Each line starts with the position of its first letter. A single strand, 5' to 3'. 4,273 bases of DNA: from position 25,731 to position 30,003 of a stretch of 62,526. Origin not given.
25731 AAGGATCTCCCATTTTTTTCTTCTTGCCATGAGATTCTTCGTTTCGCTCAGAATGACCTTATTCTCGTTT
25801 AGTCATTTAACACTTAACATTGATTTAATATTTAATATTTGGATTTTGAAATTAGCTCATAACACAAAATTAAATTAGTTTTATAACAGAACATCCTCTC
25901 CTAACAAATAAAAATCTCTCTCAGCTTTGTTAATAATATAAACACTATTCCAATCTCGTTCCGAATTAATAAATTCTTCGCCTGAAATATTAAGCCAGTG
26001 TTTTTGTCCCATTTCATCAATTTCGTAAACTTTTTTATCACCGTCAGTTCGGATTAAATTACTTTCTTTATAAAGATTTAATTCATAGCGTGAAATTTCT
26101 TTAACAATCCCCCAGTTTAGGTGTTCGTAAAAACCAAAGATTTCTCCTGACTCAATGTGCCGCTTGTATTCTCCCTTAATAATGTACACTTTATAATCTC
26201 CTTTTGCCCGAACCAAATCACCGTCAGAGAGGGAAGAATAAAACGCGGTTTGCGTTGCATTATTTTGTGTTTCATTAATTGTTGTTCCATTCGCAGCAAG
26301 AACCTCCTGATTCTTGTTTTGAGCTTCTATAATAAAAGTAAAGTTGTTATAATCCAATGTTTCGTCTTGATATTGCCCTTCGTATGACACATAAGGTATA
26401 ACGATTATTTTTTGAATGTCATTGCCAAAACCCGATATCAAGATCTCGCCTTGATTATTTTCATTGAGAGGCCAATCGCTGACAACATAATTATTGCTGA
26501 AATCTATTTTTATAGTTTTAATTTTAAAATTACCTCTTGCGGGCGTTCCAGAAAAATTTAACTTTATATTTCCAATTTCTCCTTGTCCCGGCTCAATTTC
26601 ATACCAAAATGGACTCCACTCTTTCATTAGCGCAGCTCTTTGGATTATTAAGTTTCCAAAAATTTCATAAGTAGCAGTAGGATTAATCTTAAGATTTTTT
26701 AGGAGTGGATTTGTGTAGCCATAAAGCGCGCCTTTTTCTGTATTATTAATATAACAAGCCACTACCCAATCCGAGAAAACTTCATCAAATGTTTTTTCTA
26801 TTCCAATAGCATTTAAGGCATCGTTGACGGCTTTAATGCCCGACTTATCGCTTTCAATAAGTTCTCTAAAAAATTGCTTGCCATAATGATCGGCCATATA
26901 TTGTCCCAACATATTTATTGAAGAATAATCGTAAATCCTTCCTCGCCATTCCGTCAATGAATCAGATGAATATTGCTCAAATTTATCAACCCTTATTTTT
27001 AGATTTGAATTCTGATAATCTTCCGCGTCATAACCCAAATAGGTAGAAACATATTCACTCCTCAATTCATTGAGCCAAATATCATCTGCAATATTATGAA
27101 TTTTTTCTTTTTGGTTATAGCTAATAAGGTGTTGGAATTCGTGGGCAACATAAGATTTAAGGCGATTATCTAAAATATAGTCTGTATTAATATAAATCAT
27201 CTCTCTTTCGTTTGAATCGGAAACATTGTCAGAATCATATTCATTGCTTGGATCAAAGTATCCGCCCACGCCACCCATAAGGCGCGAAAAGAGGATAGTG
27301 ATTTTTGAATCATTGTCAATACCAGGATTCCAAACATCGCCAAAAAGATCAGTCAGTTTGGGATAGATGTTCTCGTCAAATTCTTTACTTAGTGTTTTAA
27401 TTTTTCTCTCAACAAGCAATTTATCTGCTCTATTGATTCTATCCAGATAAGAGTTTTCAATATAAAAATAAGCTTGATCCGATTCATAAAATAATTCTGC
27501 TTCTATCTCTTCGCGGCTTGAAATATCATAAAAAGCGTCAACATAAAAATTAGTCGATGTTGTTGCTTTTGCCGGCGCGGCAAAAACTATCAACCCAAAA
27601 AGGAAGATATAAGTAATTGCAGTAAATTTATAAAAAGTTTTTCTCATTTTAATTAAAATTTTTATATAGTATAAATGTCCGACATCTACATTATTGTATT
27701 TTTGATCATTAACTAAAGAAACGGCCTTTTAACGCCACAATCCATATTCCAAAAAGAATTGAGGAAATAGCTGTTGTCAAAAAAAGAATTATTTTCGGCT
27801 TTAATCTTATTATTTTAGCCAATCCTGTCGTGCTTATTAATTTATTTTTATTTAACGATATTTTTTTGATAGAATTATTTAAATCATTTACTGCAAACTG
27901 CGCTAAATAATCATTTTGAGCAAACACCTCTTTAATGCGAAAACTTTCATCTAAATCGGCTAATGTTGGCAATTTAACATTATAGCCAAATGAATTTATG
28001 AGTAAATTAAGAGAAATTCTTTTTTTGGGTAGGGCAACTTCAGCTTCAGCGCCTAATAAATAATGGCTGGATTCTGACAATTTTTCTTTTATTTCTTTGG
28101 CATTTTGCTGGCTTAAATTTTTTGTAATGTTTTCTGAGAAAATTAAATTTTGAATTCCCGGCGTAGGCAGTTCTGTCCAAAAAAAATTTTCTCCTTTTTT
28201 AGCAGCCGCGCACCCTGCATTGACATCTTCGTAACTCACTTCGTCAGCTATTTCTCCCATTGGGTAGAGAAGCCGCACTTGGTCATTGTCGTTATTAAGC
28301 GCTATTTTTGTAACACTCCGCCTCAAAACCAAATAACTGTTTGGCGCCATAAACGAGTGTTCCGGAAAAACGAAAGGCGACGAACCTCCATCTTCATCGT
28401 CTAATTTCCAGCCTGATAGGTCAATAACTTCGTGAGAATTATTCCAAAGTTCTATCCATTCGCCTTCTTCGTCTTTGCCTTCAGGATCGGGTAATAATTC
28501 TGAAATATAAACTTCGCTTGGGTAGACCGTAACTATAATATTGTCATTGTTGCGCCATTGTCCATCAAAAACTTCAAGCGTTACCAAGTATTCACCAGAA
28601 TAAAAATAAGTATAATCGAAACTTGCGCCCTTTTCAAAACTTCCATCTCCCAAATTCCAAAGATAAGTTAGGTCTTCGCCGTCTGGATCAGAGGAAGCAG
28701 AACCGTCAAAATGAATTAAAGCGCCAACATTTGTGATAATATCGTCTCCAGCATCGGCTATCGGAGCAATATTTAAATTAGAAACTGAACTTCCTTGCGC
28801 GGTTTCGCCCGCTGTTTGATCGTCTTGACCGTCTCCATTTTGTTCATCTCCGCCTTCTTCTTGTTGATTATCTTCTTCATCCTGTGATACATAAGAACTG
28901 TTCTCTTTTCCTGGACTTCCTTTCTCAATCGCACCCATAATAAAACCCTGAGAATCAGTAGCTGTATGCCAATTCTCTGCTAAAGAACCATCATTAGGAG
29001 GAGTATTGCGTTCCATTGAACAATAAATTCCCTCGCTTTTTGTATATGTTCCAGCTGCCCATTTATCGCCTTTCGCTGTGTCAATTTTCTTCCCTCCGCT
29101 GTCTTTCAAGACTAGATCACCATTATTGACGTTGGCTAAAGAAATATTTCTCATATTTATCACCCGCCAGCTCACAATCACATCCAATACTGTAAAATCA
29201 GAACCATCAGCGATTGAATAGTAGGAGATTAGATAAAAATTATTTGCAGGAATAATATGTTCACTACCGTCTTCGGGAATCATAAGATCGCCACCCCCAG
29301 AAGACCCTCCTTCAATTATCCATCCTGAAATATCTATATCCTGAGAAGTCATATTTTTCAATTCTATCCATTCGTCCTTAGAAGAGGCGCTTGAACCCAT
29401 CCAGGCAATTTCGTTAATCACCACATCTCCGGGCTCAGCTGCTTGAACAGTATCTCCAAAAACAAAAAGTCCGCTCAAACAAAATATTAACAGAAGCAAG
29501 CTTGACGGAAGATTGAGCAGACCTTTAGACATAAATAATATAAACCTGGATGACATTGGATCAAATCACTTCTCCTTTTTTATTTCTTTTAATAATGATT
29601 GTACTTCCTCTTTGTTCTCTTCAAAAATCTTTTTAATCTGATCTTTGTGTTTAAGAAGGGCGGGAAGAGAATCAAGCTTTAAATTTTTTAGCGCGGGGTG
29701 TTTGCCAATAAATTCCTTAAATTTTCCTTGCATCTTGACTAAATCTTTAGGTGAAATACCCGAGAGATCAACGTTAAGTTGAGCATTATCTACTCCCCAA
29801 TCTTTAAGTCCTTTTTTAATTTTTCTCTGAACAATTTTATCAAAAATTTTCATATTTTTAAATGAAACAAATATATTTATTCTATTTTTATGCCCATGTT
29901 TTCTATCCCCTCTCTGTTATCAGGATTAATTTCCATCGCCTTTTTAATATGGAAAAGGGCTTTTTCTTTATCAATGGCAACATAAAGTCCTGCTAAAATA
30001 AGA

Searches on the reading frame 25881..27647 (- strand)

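Call 13: search_protein_families(library=pfam, proteins=[window:25881-27647:-], max_evalue=0.00001)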
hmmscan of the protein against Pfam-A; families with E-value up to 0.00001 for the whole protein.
window:25881-27647:- (588 aa): 1 family
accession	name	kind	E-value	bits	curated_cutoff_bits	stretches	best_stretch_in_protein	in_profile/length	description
PF10460.15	Peptidase_M30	-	7.8e-06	25.2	25.8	0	135-311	114-299/369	Peptidase M30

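Call 20: search_protein_families(library=ncbifam, proteins=[window:25881-27647:-], max_evalue=0.01)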
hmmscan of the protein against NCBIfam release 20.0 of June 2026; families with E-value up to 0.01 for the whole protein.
window:25881-27647:- (588 aa): 0 families

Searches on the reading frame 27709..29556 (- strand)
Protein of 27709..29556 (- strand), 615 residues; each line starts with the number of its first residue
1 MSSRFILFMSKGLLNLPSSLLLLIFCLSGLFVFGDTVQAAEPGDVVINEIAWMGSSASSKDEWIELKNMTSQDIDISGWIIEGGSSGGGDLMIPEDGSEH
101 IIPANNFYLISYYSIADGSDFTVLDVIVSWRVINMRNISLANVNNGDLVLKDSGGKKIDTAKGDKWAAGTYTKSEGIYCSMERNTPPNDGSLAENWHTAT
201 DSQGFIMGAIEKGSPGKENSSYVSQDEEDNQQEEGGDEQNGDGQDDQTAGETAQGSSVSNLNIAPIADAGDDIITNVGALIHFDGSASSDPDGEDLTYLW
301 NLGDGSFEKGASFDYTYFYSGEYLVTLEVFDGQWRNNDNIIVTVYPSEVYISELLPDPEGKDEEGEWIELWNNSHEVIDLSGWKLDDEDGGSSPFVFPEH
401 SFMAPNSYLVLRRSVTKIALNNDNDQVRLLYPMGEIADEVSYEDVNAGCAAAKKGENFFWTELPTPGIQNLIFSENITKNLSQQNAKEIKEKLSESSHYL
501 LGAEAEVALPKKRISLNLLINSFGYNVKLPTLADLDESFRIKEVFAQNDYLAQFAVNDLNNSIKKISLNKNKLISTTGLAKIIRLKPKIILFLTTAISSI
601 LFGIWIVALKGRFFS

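Call 13: search_protein_families(library=pfam, proteins=[window:27709-29556:-], max_evalue=0.00001)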
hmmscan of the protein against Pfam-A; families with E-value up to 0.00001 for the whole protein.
window:27709-29556:- (615 aa): 3 families
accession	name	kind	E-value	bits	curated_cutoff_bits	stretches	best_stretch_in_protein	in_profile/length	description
PF00932.25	LTD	-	3.1e-33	114.9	34.3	2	347-443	6-108/109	Lamin Tail Domain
PF18911.6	PKD_4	-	7.3e-18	64.8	27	1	262-334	1-73/85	PKD domain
PF00801.26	PKD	-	6.7e-11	42.5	23.5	1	278-343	14-79/80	PKD domain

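Call 20: search_protein_families(library=ncbifam, proteins=[window:27709-29556:-], max_evalue=0.01)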
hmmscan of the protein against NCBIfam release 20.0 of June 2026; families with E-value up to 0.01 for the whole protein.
window:27709-29556:- (615 aa): 2 families
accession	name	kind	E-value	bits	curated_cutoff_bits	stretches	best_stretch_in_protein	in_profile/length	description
NF038112.1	myxo_dep_M36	subfamily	3.2e-05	21.2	1500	1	257-304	1468-1514/1604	myxosortase-dependent M36 family metallopeptidase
TIGR00864.1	PCC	subfamily_domain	0.0024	14.3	1861.4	1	293-345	1423-1475/2700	polycystin cation channel protein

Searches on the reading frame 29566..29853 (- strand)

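Call 20: search_protein_families(library=ncbifam, proteins=[window:29566-29853:-], max_evalue=0.01)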
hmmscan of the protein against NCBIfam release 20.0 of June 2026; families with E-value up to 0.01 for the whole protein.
window:29566-29853:- (95 aa): 1 family
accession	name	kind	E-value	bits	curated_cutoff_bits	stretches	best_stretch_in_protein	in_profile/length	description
NF002242.0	PRK01151.1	equivalog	0.0082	15.7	72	0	68-89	19-40/67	30S ribosomal protein S17e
